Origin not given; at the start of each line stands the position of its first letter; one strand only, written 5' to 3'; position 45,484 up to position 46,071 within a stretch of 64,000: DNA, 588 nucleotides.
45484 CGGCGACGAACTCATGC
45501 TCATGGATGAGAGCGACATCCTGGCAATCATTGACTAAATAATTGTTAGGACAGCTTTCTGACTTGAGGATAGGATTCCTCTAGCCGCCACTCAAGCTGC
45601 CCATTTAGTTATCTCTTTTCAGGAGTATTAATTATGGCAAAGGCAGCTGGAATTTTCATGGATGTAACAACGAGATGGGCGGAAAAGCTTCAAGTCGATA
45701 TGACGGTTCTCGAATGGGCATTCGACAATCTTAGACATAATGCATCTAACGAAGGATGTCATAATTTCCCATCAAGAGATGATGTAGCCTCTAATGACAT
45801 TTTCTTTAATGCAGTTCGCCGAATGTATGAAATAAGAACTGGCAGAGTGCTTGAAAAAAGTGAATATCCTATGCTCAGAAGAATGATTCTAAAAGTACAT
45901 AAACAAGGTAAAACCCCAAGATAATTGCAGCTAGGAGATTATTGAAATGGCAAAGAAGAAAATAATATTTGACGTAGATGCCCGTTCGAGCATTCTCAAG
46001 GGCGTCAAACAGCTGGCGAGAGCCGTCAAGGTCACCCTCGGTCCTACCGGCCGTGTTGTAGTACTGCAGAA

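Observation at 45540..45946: Low-GC 96-codon ORF inserted between groES and groEL, with a duplicated translation-initiation context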

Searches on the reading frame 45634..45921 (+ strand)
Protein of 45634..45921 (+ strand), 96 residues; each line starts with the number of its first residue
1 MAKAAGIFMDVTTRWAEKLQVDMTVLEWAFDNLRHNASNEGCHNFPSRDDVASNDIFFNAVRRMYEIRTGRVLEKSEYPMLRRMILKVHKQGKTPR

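Call 3: search_protein_families(library=pfam, proteins=[window:45634-45921:+], max_evalue=1)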
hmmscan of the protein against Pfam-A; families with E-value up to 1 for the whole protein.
window:45634-45921:+ (96 aa): 0 families

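Call 4: search_protein_families(library=ncbifam, proteins=[window:45634-45921:+], max_evalue=10)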
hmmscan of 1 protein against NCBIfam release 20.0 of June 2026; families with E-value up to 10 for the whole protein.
window:45634-45921:+ (96 aa): 0 families

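Call 6: find_homologous_proteins(query=window:45634-45921:+, max_evalue=0.01)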
Query window:45634-45921:+ (96 aa): 2 proteins with E <= 0.01 among 2 candidates.
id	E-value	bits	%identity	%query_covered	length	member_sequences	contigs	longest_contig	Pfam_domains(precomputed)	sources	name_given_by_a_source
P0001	7.1e-59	213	100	100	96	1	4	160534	-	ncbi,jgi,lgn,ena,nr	ncbi:MAG TPA: hypothetical protein PKK48_01535 [Phycisphaerae bacterium]|nr:hypothetical protein [Ph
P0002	1.2e-39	152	70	100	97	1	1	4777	-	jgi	jgi:ribosomal protein L11 methylase PrmA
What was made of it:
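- Small size, atypical codon usage, and no database annotation beyond "hypothetical" (call 6).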

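Call 8: find_encoding_contigs(protein=P0002, flank=5000)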
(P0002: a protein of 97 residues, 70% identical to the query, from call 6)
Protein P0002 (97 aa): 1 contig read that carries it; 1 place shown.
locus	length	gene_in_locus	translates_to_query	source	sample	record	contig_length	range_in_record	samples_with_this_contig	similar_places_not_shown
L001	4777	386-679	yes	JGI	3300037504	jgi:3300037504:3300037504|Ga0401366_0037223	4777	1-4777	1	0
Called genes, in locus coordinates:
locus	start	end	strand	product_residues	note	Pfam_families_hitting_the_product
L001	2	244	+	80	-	?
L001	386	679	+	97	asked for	-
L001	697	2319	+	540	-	PF00118:Cpn60_TCP1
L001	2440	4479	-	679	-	PF13682:CZB, PF00015:MCPsignal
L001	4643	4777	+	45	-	?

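Call 9: find_encoding_contigs(protein=P0001, flank=3000)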
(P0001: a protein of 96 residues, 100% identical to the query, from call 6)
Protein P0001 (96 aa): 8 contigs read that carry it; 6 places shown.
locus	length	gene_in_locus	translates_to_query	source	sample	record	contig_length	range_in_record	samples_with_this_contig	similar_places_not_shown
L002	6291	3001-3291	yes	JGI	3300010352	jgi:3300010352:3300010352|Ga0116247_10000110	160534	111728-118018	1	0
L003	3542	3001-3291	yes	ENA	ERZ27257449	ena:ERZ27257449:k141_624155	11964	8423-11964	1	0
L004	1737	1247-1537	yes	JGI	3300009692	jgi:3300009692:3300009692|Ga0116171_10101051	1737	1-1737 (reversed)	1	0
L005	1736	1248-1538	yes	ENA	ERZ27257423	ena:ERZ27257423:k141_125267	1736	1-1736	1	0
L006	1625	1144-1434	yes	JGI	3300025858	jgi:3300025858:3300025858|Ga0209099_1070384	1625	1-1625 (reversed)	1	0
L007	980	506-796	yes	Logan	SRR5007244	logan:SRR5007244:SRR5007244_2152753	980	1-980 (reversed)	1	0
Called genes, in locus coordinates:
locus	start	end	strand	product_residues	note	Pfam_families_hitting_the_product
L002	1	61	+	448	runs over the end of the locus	PF00875:DNA_photolyase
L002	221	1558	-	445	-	PF16930:Porin_5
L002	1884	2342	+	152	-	PF00072:Response_reg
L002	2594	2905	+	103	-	PF00166:Cpn10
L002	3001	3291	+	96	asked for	-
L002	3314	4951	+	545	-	PF00118:Cpn60_TCP1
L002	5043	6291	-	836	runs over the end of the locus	PF02518:HATPase_c, PF00204:DNA_gyraseB, PF01751:Toprim, PF00986:DNA_gyraseB_C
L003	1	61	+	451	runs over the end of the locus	PF00875:DNA_photolyase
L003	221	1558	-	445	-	PF16930:Porin_5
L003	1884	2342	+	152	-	PF00072:Response_reg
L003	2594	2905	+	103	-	PF00166:Cpn10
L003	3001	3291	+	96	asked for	-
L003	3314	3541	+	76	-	?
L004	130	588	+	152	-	PF00072:Response_reg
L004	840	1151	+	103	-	PF00166:Cpn10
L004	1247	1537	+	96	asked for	-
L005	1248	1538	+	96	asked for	-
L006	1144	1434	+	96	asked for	-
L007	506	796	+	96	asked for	-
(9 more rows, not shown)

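Call 18: search_protein_families(library=phrogs, proteins=[window:45634-45921:+, P0002], max_evalue=10)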
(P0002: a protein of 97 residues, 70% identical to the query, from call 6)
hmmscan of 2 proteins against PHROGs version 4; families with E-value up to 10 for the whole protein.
window:45634-45921:+ (96 aa): 1 family
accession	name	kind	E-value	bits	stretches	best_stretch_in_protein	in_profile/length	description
phrog_32579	-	unknown function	0.057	14.2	1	67-83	24-40/45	-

P0002 (97 aa): 0 families

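Call 19: search_solved_structures(query=A1, max_evalue=10)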
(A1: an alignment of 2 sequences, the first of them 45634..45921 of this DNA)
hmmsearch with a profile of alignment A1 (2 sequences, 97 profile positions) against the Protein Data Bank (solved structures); distinct sequences matched with E-value up to 10: 2.
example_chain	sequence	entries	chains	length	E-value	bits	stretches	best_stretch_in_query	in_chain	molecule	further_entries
6y4d_A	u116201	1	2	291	0.74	13.1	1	23-65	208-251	short-chain dehydrogenase/reductase (SDR)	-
2ou3_A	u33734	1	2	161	1.1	12.7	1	2-61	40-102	Tellurite resistance protein of COG3793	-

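Call 21: find_related_loci(query=A1, collection=genome_contigs, flank=4000)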
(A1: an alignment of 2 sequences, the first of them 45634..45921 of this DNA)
Query A1 (96 aa) in genome_contigs; peptide patterns used: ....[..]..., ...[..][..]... (x = any residue, [..] = any of these).
88 stretches matched a pattern, but none encodes a relative of the query by tblastn (E <= 1e-3).

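Call 22: find_related_loci(query=A1, collection=metagenome_contigs, flank=4000)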
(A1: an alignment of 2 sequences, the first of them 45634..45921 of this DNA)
Query A1 (96 aa) in metagenome_contigs; peptide patterns used: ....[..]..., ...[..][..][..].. (x = any residue, [..] = any of these).
163 stretches matched a pattern, but none encodes a relative of the query by tblastn (E <= 1e-3).
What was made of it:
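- Tried and rejected: find_related_loci with the 2-sequence alignment found nothing in genome or metagenome contigs, because it used lineage-specific N-terminal patterns (calls 21, 22).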

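Call 26: search_protein_representatives(alignment_id=A1)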
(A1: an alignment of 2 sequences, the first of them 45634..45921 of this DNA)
Query: 2 sequences, 97 profile positions. Proteins with E-value up to 0.001 (for the whole library): 6; up to 1e-10: 5; up to 1e-30: 1. The best 6 are listed.
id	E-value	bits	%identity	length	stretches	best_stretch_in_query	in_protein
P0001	1.5e-57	207.7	-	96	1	1-96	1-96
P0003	2.2e-15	72.6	-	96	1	3-95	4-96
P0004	5.5e-13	64.9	-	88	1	9-96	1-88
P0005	1.0e-12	64.0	-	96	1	3-96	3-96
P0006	6.5e-11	58.3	-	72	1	1-70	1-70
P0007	1.3e-08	50.9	-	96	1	2-95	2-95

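Call 28: find_encoding_contigs(protein=P0003, flank=4000)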
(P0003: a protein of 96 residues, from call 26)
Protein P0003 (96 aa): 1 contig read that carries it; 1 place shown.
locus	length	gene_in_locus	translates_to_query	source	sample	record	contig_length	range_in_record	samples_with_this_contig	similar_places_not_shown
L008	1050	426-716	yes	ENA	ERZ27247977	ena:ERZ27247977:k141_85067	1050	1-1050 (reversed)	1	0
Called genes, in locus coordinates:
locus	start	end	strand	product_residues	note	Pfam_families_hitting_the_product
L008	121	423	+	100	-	PF00166:Cpn10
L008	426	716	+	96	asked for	-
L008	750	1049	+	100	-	?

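Call 29: predict_structure(alignment_id=A1)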
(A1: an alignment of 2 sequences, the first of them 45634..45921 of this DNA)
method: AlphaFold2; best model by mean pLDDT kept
length: 96 residues; sequences in the alignment: 2
mean_pLDDT: 70.7   pTM: 0.62
mean pLDDT of the five models: 70.7, 70.1, 68.4, 59.0, 56.2
residues with pLDDT >= 90: 1; 70-90: 58; 50-70: 17; < 50: 20
segments of 3 or more residues with pLDDT < 50: 1-18
pLDDT, mean of each block of 10 residues (from residue 1): 35 46 81 81 68 80 88 87 80 53
secondary structure, 60 per line:
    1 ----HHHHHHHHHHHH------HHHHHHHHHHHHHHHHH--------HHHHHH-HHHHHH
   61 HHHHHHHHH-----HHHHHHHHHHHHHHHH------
elements in order: H5-16 H23-39 H48-53 H55-69 H75-90

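Call 30: find_encoding_contigs(protein=P0004, flank=4000)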
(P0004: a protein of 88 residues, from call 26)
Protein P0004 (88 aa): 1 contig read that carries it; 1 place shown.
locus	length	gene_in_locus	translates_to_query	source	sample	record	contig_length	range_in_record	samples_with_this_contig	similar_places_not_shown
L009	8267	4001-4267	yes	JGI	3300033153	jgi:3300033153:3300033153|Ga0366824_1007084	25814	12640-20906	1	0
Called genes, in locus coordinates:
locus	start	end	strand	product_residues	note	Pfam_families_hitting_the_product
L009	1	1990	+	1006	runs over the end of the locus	PF00521:DNA_topoisoIV, PF03989:DNA_gyraseA_C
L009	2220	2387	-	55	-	-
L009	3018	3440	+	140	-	PF00072:Response_reg (weak)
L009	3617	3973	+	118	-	-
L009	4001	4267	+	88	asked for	-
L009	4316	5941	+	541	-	PF00118:Cpn60_TCP1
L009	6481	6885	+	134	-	PF01894:YjbQ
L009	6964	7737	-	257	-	-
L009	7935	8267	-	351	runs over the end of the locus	PF08240:ADH_N, PF16912:Glu_dehyd_C, PF00107:ADH_zinc_N, PF13602:ADH_zinc_N_2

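Call 31: find_encoding_contigs(protein=P0005, flank=4000)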
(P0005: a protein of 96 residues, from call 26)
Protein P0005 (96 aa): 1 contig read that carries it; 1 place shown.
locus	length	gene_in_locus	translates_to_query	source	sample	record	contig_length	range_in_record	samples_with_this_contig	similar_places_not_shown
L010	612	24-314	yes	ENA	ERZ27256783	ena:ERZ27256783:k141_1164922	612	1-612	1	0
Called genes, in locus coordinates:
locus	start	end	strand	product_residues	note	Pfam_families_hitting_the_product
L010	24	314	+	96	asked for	-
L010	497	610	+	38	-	?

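Call 32: find_encoding_contigs(protein=P0007, flank=4000)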
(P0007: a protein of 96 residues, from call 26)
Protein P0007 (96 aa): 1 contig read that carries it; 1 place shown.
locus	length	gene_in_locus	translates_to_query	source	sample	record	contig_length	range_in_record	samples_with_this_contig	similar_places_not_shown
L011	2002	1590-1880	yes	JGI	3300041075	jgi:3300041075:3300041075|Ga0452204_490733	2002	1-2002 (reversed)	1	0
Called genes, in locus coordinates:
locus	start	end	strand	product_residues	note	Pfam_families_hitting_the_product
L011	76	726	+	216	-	-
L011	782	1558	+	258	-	PF02086:MethyltransfD12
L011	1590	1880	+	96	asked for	-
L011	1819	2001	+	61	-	?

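Call 33: search_protein_families(library=pfam, proteins=[L009:3617-3970:+, L008:750-1049:+, L010:497-610:+, L011:76-723:+, L011:782-1555:+, L011:1819-2001:+, L009:3018-3437:+], max_evalue=0.1)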
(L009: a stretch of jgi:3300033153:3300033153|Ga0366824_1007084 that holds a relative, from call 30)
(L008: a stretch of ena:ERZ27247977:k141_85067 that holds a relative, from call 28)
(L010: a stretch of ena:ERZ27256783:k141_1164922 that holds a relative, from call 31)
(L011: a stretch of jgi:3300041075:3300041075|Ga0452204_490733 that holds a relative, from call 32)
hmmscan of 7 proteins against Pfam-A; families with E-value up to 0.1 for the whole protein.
L009:3617-3970:+ (118 aa): 1 family
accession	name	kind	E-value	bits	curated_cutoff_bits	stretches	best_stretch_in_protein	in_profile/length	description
PF00166.26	Cpn10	-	6.9e-34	116.2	21.1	1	25-116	1-92/93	Chaperonin 10 Kd subunit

L008:750-1049:+ (100 aa): 2 families
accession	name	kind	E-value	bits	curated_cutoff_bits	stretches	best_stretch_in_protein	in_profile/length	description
PF00118.29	Cpn60_TCP1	-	7.1e-18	65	34.3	1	23-99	1-73/490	TCP-1/cpn60 chaperonin family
PF25459.1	AIM3_BBC1_C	-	0.011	15.9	27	0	60-92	14-46/180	AIM3/BBC1 Cysteine proteinase-fold domain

L010:497-610:+ (38 aa): 0 families

L011:76-723:+ (216 aa): 0 families

L011:782-1555:+ (258 aa): 2 families
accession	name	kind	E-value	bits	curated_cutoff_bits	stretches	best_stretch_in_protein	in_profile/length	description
PF02086.21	MethyltransfD12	-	9.3e-20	71.8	22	1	3-228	1-240/253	D12 class N6 adenine-specific DNA methyltransferase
PF04912.19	Dynamitin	-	0.03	14.1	31.8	1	131-160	314-343/396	Dynamitin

L011:1819-2001:+ (61 aa): 0 families

L009:3018-3437:+ (140 aa): 1 family
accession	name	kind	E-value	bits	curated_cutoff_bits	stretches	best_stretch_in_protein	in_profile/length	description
PF00072.30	Response_reg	-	6.1e-07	30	30.2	1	40-124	27-110/111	Response regulator receiver domain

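Call 35: find_homologous_proteins(query=A2, max_evalue=0.01)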
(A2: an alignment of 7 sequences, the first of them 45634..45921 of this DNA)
Query A2 (7 sequences) (96 aa, profile of the alignment): 14 proteins with E <= 0.01 among 530 candidates.
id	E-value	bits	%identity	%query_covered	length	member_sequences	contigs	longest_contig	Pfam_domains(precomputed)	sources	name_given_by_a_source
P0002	2.6e-40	155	70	100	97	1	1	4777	-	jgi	jgi:ribosomal protein L11 methylase PrmA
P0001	2.6e-40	154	100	100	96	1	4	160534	-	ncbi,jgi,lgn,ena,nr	ncbi:MAG TPA: hypothetical protein PKK48_01535 [Phycisphaerae bacterium]|nr:hypothetical protein [Ph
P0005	6.0e-39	150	36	99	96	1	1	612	-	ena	-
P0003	1.5e-37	146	39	97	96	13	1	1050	-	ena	-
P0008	9.7e-35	137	39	97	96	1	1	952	-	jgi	-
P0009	7.7e-34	134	48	99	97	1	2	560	-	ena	-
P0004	8.1e-34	134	38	91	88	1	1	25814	-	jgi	-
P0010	1.6e-33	133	39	99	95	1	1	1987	-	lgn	-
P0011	1.9e-33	132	37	97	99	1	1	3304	-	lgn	-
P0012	3.5e-31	125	43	100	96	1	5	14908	-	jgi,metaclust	metaclust:\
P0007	6.9e-30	121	35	99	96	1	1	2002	-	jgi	jgi:hypothetical protein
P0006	1.6e-26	110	40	73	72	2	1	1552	-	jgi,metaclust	metaclust:\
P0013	5.5e-25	105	35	97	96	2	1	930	-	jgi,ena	-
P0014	1.5e-24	104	39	97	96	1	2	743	-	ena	-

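Call 36: find_encoding_contigs(protein=P0012, flank=6000)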
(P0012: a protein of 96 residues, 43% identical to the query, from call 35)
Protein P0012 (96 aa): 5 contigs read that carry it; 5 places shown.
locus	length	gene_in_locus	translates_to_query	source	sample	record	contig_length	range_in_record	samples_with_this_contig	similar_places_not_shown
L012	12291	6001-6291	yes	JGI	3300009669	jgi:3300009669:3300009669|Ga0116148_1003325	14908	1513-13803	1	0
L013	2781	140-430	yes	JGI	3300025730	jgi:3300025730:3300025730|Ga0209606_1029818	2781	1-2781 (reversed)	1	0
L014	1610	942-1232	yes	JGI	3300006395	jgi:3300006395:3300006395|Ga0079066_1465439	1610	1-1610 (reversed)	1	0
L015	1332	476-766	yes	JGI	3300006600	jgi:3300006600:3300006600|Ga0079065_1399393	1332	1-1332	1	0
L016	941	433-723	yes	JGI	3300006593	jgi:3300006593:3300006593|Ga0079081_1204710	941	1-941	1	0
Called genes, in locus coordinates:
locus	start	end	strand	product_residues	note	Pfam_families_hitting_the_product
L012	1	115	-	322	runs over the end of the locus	PF01699:Na_Ca_ex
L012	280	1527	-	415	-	PF01408:GFO_IDH_MocA, PF19051:GFO_IDH_MocA_C2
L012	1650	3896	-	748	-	PF07602:DUF1565 (weak), PF22842:Pel9A-like_beta_helix, PF21258:Glyco_hydro_120_ins, PF03422:CBM_6, PF13229:Beta_helix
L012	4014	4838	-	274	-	PF01435:Peptidase_M48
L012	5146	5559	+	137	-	PF00072:Response_reg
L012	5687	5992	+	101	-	PF00166:Cpn10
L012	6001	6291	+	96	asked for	-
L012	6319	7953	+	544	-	PF00118:Cpn60_TCP1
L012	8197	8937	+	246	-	-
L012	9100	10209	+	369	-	PF00465:Fe-ADH, PF13685:Fe-ADH_2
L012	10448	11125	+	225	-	-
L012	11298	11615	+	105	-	-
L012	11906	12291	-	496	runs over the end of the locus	?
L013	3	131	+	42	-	?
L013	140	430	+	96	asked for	-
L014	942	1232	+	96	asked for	-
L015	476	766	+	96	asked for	-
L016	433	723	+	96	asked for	-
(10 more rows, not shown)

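Call 37: find_encoding_contigs(protein=P0011, flank=4000)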
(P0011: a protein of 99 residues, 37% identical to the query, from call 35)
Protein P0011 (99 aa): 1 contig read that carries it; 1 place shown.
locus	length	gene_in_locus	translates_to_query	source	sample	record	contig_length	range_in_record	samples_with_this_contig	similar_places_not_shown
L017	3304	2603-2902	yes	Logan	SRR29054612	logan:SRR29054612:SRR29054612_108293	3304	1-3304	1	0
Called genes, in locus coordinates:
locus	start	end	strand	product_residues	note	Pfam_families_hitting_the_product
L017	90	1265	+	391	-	PF00534:Glycos_transf_1, PF13692:Glyco_trans_1_4, PF13524:Glyco_trans_1_2 (faint)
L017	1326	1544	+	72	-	-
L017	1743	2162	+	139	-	PF00072:Response_reg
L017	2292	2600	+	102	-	PF00166:Cpn10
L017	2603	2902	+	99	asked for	-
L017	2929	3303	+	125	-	?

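Call 38: find_encoding_contigs(protein=P0010, flank=4000)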
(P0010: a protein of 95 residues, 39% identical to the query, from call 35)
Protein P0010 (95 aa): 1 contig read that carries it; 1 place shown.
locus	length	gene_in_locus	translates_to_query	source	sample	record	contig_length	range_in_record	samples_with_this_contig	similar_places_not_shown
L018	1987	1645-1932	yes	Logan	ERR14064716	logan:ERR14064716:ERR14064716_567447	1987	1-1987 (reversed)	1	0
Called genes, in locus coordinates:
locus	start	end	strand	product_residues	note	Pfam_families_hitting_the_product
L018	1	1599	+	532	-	?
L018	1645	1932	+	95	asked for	-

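Call 39: find_encoding_contigs(protein=P0006, flank=4000)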
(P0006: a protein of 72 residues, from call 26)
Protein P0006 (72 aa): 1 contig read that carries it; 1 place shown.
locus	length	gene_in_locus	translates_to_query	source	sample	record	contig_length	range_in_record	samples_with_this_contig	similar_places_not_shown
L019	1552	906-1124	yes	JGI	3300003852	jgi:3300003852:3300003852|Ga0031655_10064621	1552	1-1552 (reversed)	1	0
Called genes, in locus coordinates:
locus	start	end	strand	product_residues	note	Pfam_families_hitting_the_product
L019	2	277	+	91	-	PF00072:Response_reg (weak)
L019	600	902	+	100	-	PF00166:Cpn10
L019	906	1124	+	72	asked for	-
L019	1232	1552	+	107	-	?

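Call 44: search_protein_families(library=pfam, proteins=[L018:1-1596:+, L019:1232-1552:+], max_evalue=0.01)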
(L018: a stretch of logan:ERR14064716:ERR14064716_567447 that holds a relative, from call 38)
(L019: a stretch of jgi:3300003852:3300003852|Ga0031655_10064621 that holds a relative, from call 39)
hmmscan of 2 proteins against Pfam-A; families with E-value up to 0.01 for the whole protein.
L018:1-1596:+ (532 aa): 1 family
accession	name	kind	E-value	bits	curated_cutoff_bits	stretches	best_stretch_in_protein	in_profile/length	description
PF09369.15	MZB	-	4.3e-13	50.2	24.2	1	298-374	4-80/80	MrfA Zn-binding domain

L019:1232-1552:+ (107 aa): 1 family
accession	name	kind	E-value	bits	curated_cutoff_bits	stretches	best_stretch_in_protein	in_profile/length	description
PF00118.29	Cpn60_TCP1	-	1.2e-20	74.2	34.3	1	23-104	1-78/490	TCP-1/cpn60 chaperonin family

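Call 46: find_encoding_contigs(protein=P0013, flank=2000)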
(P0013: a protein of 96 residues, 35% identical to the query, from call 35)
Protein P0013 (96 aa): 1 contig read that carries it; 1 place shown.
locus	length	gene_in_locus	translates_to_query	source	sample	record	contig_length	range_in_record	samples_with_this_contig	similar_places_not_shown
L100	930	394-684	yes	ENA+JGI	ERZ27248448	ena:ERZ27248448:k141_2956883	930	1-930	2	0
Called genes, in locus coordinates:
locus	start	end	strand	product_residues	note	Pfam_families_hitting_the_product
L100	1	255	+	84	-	?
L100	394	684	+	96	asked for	-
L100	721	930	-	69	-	?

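Call 47: find_encoding_contigs(protein=P0014, flank=2000)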
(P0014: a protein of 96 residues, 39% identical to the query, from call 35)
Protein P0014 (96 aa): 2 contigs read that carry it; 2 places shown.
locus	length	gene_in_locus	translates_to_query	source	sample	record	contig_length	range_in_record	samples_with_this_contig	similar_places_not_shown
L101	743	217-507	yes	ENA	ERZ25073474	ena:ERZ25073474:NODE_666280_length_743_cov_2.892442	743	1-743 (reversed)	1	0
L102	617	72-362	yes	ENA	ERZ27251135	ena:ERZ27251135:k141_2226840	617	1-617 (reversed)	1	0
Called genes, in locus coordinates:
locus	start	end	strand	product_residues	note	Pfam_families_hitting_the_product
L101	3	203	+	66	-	?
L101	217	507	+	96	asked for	-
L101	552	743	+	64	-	?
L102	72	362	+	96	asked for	-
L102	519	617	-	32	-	?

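Call 49: predict_structure(alignment_id=A3)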
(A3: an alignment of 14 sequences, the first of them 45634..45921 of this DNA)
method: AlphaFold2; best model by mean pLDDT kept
length: 96 residues; sequences in the alignment: 14
mean_pLDDT: 81.9   pTM: 0.67
mean pLDDT of the five models: 81.9, 80.5, 78.3, 77.8, 77.7
residues with pLDDT >= 90: 32; 70-90: 47; 50-70: 12; < 50: 5
segments of 3 or more residues with pLDDT < 50: 93-96
pLDDT, mean of each block of 10 residues (from residue 1): 66 68 90 90 87 93 93 88 86 45
secondary structure, 60 per line:
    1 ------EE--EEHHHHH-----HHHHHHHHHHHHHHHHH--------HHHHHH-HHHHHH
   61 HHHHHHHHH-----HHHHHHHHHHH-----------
elements in order: H13-17 H23-39 H48-53 H55-69 H75-85
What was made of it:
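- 45634..45924 (+): Gene X: 96-aa orphan protein, the middle cistron. AF2 gives a helical-bundle model with pLDDT 81.9 (call 49).
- On Cpn10/GroES-like co-chaperonin: The predicted fold is mostly helical (call 49).
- The AF2 model has pLDDT 81.9 (call 49). The AF2 fold is confident (call 49).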
